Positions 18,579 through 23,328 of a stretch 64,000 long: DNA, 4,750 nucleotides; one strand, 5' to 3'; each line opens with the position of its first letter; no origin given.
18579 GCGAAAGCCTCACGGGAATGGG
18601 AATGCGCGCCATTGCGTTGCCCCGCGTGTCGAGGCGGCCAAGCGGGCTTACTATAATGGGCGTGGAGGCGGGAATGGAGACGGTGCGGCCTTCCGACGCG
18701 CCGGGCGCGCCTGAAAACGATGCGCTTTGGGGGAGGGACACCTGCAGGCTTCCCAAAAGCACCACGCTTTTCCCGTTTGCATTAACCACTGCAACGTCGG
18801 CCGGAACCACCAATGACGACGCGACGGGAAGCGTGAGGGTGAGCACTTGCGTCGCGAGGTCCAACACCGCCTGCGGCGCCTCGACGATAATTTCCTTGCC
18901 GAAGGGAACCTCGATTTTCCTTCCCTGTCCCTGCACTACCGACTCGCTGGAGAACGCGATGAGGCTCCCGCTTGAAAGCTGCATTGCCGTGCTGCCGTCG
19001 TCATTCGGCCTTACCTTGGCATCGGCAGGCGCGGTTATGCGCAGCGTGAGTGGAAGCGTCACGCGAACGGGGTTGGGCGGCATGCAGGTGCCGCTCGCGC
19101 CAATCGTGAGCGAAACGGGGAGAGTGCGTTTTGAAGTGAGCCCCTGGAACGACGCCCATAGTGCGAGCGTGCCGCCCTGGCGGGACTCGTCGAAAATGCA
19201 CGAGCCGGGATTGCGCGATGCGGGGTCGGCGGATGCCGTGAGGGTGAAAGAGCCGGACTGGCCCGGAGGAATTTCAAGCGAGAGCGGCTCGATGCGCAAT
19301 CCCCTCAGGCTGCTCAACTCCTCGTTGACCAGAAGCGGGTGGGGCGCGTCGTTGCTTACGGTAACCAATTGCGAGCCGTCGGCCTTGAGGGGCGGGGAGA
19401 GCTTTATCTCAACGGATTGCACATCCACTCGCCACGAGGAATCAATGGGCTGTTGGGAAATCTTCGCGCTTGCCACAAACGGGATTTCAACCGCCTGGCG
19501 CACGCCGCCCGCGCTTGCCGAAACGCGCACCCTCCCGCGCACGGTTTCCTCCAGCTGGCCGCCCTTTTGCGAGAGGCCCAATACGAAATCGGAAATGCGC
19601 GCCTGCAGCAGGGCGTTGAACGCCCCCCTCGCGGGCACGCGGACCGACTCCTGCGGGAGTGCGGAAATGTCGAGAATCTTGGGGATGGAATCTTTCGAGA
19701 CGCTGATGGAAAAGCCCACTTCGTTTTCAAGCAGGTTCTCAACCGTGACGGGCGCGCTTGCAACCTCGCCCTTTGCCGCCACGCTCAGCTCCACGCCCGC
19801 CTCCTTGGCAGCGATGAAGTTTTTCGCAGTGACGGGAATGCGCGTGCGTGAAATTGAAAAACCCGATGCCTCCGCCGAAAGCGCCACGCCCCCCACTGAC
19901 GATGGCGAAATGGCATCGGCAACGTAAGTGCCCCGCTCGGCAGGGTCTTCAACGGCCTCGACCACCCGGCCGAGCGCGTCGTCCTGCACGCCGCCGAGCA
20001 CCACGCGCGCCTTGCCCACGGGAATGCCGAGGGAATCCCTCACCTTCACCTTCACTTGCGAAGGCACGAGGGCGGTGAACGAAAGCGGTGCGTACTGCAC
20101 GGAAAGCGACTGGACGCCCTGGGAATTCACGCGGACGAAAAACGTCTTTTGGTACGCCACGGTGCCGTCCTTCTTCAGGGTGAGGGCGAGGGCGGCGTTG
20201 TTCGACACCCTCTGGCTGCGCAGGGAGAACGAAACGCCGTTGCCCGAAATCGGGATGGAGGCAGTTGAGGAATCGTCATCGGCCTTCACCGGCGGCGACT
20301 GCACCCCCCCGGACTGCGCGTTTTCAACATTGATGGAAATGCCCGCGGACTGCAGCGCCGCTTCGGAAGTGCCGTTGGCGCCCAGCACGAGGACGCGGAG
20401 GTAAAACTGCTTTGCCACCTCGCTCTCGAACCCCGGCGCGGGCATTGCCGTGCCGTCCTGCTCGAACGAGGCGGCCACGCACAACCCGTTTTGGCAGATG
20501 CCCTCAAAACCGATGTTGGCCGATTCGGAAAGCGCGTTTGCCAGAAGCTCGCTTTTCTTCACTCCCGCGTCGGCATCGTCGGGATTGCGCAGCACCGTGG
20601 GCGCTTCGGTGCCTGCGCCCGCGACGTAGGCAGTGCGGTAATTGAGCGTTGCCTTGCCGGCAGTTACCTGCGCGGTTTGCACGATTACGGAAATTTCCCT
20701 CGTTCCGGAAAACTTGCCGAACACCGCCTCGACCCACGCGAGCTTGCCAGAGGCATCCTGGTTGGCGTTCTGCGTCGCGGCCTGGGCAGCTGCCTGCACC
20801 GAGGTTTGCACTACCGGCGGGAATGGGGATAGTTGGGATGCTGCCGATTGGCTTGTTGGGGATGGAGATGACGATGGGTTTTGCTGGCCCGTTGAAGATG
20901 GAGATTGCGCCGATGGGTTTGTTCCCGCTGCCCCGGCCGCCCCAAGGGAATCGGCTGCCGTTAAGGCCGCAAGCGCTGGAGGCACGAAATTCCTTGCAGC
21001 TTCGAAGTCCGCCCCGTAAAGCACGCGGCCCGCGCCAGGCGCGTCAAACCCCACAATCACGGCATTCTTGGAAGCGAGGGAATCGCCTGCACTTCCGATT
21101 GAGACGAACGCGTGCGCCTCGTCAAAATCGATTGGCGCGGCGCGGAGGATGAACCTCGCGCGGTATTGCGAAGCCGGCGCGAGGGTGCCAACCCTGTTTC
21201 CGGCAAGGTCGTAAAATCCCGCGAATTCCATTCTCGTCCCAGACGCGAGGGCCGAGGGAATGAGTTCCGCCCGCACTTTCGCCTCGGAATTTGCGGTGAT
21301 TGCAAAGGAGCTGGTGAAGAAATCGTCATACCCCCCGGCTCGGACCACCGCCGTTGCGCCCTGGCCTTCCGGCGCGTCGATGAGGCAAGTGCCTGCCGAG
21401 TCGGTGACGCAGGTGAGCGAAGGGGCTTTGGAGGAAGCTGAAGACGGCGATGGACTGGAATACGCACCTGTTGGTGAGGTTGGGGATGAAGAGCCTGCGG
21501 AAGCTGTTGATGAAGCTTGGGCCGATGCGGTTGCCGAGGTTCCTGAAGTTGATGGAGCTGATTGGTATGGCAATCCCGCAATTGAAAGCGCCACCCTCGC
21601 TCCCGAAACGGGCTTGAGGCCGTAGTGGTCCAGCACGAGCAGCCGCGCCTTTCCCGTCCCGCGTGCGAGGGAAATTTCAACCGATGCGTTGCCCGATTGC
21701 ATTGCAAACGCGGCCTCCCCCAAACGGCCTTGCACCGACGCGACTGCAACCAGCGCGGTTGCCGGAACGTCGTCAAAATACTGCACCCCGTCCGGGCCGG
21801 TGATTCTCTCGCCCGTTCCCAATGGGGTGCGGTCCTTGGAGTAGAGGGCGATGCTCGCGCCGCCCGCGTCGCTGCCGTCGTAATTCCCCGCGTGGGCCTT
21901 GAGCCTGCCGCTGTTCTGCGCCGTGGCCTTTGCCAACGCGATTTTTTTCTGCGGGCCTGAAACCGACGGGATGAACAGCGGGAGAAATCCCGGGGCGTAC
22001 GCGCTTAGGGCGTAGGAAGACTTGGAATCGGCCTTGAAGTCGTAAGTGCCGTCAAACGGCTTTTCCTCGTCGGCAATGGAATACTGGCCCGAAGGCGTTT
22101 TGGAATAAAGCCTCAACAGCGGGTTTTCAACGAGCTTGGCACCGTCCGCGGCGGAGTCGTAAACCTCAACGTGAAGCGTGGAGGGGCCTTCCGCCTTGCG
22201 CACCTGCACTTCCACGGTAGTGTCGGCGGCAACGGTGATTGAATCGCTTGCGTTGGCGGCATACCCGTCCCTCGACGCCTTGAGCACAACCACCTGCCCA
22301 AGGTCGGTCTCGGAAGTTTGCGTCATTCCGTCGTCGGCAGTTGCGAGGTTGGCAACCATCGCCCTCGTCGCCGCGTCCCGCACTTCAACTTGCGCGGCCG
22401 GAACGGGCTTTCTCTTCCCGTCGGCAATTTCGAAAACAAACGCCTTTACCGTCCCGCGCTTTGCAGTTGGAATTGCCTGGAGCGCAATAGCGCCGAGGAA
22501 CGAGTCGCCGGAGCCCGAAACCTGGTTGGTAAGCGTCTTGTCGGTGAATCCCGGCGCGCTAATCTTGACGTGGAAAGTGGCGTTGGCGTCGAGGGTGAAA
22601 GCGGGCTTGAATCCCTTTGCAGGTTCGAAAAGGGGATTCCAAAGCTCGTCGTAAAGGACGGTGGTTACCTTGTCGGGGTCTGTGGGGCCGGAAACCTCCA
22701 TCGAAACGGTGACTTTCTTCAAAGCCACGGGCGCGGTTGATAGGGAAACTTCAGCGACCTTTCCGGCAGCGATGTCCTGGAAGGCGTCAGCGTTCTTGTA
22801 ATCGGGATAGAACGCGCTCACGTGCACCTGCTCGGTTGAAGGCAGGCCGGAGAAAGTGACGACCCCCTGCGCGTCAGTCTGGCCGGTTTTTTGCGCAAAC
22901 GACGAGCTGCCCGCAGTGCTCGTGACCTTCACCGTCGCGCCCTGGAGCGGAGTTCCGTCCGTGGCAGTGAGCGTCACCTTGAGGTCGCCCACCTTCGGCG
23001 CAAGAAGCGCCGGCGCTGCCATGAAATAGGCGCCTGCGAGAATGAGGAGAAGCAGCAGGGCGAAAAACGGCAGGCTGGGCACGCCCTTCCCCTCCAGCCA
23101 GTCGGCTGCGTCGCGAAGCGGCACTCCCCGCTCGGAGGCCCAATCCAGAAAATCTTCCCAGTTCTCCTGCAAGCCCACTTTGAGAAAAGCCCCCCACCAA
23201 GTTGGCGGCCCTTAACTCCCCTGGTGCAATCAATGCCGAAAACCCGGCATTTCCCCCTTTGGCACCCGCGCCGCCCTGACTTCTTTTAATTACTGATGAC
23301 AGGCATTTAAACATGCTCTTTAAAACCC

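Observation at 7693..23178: Single 15.5-kb ORF encoding a 5,161-aa membrane-anchored, repeat-built, cysteine-rich giant protein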

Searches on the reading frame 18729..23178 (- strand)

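Call 35: find_related_loci(query=A1, collection=genome_contigs, flank=10000)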
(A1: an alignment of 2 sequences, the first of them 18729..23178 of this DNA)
Query A1 (1483 aa) in genome_contigs; peptide patterns used: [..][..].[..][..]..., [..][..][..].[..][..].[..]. (x = any residue, [..] = any of these).
308 stretches matched a pattern; 5 encode a relative of the query (tblastn E <= 1e-3); 5 distinct loci.
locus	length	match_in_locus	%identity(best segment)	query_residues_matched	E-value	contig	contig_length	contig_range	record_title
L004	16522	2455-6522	42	3-1483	4e-161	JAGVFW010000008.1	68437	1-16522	MAG: archaeon isolate DeMMO2_14 c_000000001786, whole genome shotgun sequence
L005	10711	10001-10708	51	3-240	6e-66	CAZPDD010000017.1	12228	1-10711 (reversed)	MAG TPA_asm: Candidatus Micrarchaeota archaeon isolate SRP193066_co2_431 genome assembly, contig: NODE_2717_length_12228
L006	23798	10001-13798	25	5-1469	3e-49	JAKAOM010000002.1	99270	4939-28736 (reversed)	MAG: Candidatus Micrarchaeota archaeon isolate YF1.bin18 NODE_159_length_99270_cov_2.510233, whole genome shotgun sequen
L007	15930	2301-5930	27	5-1407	2e-41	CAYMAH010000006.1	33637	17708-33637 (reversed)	MAG TPA_asm: Candidatus Micrarchaeota archaeon isolate SRP271791_co1_141 genome assembly, contig: k141_403314, whole gen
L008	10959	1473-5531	26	7-1483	5e-101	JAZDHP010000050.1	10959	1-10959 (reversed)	MAG: Candidatus Micrarchaeota archaeon isolate MEGAHIT-group-0.340 k141_11433961, whole genome shotgun sequence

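Call 39: search_protein_families(library=pfam, proteins=[L004:1143-2282:-, L004:389-1063:+, L006:8186-9763:-, L006:17633-18289:+, L006:18634-20175:+, L006:20172-21614:+, L007:418-1983:-, L007:10019-10669:+, L006:7117-7749:+, L006:5807-6565:-], max_evalue=0.01)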
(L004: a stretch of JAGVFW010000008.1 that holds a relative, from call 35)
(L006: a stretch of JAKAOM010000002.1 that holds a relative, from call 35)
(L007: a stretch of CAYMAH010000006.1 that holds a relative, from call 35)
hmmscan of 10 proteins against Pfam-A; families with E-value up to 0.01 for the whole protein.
L004:1143-2282:- (379 aa): 2 families
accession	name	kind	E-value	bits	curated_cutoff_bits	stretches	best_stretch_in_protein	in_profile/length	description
PF13462.12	Thioredoxin_4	-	1.2e-13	52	23.2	1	190-326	12-148/165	Thioredoxin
PF01323.26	DSBA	-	3.2e-06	27.5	25.6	0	198-236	5-42/191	DSBA-like thioredoxin domain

L004:389-1063:+ (224 aa): 1 family
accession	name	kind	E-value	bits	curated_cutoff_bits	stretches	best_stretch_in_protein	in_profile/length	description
PF01269.23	Fibrillarin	-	1.2e-77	260.6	27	1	2-221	4-223/227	Fibrillarin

L006:8186-9763:- (525 aa): 22 families
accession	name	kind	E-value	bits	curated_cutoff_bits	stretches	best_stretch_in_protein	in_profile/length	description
PF05970.20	PIF1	-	2e-30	106.5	25.9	1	29-206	17-206/223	PIF1-like helicase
PF13604.12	AAA_30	-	2.6e-14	53.8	27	1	20-225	3-180/191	AAA domain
PF13245.12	AAA_19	-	6e-14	52.8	25.1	1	31-160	8-132/134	AAA domain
PF02689.20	Herpes_Helicase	-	2.7e-10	39.3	27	2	366-417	724-776/808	Helicase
PF13479.12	AAA_24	-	1.8e-07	31.7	27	1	34-134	2-90/195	AAA domain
PF13538.12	UvrD_C_2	-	1.2e-06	28.8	27.4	1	371-410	1-46/52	UvrD-like helicase C-terminal domain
PF13280.12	WYL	-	2.7e-06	27.7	21.8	1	454-521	3-67/70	WYL domain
PF01443.25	Viral_helicase1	-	4.1e-06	27.2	21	0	334-411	153-222/228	Viral superfamily 1 RNA helicase core domain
PF00270.35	DEAD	-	3.4e-05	24.1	26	1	25-113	6-99/167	DEAD/DEAH box helicase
PF18335.7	SH3_13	-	5.3e-05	23.4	41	1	271-328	7-64/65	ATP-dependent RecD-like DNA helicase SH3 domain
PF00005.33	ABC_tran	-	0.00052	21.1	25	1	28-60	5-37/137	ABC transporter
PF13086.12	AAA_11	-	0.00055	20.2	27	0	142-161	233-254/257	AAA domain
PF25199.1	nSTAND_NTPase5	-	0.00074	19.8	34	0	28-52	35-59/145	Novel STAND NTPase 5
PF04851.21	ResIII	-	0.00077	19.8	22.5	0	24-118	13-109/164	Type III restriction enzyme, res subunit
PF13401.12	AAA_22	-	0.0011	19.7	27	1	33-152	4-122/130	AAA domain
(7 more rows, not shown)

L006:17633-18289:+ (218 aa): 0 families

L006:18634-20175:+ (513 aa): 0 families

L006:20172-21614:+ (480 aa): 2 families
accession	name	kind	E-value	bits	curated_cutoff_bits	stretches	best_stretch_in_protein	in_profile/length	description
PF00149.33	Metallophos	-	3.8e-21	76.8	21.5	1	24-239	3-190/191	Calcineurin-like phosphoesterase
PF12850.12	Metallophos_2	-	0.002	18.6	27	0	24-175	3-91/154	Calcineurin-like phosphoesterase superfamily domain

L007:418-1983:- (521 aa): 22 families
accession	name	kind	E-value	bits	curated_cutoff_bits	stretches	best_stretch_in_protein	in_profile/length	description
PF05970.20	PIF1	-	2.8e-34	119.1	25.9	1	27-220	16-221/223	PIF1-like helicase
PF13245.12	AAA_19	-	6.4e-14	52.7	25.1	1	31-159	9-132/134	AAA domain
PF13604.12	AAA_30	-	1.1e-12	48.6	27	1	18-225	2-181/191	AAA domain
PF13280.12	WYL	-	1.7e-09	37.9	21.8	1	451-519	4-69/70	WYL domain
PF01443.25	Viral_helicase1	-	6.6e-08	33.1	21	1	36-120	1-72/228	Viral superfamily 1 RNA helicase core domain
PF02689.20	Herpes_Helicase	-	1.3e-07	30.5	27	1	362-413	724-776/808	Helicase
PF13479.12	AAA_24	-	1.2e-06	28.9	27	1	33-129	2-86/195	AAA domain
PF00270.35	DEAD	-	3.8e-06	27.2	26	0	29-113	11-100/167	DEAD/DEAH box helicase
PF13538.12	UvrD_C_2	-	1e-05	25.7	27.4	1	367-406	1-46/52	UvrD-like helicase C-terminal domain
PF13401.12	AAA_22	-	4.4e-05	24.2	27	1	32-152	4-123/130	AAA domain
PF21530.3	Pif1_2B_dom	-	8.8e-05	22.6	23.9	1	280-313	12-46/47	DNA helicase Pif1, 2B domain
PF13173.12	AAA_14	-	0.00011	22.7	27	1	33-132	2-86/129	AAA domain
PF03266.21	NTPase_1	-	0.00032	21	23.9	0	35-57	1-23/168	NTPase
PF00005.33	ABC_tran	-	0.00051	21.1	25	1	26-59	4-37/137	ABC transporter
PF18335.7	SH3_13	-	0.00085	19.5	41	1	285-323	25-63/65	ATP-dependent RecD-like DNA helicase SH3 domain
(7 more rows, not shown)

L007:10019-10669:+ (216 aa): 0 families

L006:7117-7749:+ (210 aa): 0 families

L006:5807-6565:- (252 aa): 2 families
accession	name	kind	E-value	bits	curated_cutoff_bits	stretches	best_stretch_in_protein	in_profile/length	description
PF00990.26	GGDEF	-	3.6e-25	89.1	23.8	1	104-245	28-161/161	Diguanylate cyclase, GGDEF domain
PF24898.2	GGDEF_GdpP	-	0.0029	18.3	30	1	114-229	1-107/126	Cyclic-di-AMP phosphodiesterase GdpP-like, GGDEF domain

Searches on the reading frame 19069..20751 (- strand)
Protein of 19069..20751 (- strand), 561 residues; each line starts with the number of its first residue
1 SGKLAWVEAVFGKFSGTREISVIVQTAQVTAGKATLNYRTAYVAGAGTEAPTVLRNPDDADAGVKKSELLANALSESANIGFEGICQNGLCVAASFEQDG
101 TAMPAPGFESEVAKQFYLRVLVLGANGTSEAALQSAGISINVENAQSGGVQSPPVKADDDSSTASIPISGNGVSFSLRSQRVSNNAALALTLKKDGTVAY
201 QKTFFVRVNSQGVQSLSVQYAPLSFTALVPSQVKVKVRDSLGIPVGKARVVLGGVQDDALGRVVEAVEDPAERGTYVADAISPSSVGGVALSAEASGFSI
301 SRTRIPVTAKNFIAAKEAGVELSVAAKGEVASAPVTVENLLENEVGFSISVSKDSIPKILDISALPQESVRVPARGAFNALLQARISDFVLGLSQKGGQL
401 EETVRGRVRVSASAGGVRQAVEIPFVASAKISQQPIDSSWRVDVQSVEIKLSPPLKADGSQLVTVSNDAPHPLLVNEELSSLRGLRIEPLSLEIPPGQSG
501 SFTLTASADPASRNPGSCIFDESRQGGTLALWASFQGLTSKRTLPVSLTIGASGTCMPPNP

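Call 49: find_homologous_proteins(query=A4, max_evalue=0.001)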
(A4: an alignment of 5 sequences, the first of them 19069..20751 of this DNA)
Query A4 (5 sequences): 8000 candidates shared short words with the query, none scored E <= 0.001.

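Call 79: search_solved_structures(query=A4, max_evalue=1)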
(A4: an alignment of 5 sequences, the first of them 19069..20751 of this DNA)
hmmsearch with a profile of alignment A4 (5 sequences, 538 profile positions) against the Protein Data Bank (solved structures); distinct sequences matched with E-value up to 1: 0.

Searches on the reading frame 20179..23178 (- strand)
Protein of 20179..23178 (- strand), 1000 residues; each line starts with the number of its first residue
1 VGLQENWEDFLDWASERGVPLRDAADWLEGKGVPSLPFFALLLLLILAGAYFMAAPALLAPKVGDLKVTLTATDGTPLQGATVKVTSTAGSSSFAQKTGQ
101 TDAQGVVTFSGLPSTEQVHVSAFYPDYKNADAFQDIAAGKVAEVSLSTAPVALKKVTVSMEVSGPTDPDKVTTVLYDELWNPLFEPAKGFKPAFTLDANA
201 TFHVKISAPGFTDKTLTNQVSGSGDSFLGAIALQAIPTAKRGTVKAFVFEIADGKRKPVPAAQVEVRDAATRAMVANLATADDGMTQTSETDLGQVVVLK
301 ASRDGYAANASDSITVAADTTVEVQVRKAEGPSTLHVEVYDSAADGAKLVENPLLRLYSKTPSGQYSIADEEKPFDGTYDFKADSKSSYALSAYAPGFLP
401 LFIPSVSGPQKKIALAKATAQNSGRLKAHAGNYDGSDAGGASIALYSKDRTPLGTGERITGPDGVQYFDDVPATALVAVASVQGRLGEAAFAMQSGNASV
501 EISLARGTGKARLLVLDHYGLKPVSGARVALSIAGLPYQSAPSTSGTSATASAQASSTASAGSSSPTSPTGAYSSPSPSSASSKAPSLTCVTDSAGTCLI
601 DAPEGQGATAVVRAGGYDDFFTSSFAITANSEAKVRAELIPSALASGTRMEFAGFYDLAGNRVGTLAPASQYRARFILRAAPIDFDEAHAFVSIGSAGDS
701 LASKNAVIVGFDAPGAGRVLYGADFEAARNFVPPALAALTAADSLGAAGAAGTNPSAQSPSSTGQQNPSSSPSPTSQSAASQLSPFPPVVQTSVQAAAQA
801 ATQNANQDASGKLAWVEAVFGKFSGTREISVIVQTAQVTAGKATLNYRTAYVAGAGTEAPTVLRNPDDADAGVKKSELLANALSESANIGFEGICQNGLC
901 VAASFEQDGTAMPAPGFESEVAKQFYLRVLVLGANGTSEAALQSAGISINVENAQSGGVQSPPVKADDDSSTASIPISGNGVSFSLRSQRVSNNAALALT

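Call 8: search_protein_families(library=pfam, proteins=[window:20179-23178:-], max_evalue=1)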
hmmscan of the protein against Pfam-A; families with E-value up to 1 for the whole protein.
window:20179-23178:- (1000 aa): 10 families
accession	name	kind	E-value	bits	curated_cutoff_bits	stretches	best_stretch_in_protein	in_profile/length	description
PF13620.12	CarboxypepD_reg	-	6.4e-12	46.1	32.3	2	66-144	2-77/82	Carboxypeptidase regulatory-like domain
PF17802.7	SpaA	-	1.6e-07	31.8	23.1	2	71-113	8-50/91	Prealbumin-like fold domain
PF11974.14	bMG3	-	5.5e-05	23.5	34.9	1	73-115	23-62/103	Bacterial alpha-2-macroglobulin MG3 domain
PF02369.22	Big_1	-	6.5e-05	23.4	34.9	1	66-110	21-65/93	Bacterial Ig-like domain (group 1)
PF10670.15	DUF4198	-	0.0047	17.5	34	1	73-110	155-194/209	Domain of unknown function (DUF4198)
PF13715.12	CarbopepD_reg_2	-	0.0066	16.9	32.2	0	71-158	7-88/88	CarboxypepD_reg-like domain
PF24025.1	Ig_DR_A0283-like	-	0.03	15.1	27.1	1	65-128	8-68/102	DR_A0283-like, Ig-like domain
PF17789.7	MG4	-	0.1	13.3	24.7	1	66-111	18-60/95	Macroglobulin domain MG4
PF20598.4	DUF6795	-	0.13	13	27.4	1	73-111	7-45/103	Domain of unknown function (DUF6795)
PF05688.17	BIg21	-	0.89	10.6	27.4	0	79-109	44-74/109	Bacterial Immunoglobulin-like 21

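Call 83: search_protein_families(library=ncbifam, proteins=[window:20179-23178:-], max_evalue=0.1)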
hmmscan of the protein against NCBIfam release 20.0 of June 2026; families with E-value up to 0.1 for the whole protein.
window:20179-23178:- (1000 aa): 1 family
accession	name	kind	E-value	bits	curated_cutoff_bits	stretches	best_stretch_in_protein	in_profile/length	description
TIGR04134.1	lipo_with_rSAM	hypoth_equivalog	0.011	15.7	39.8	0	66-111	42-91/150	radical SAM-associated putative lipoprotein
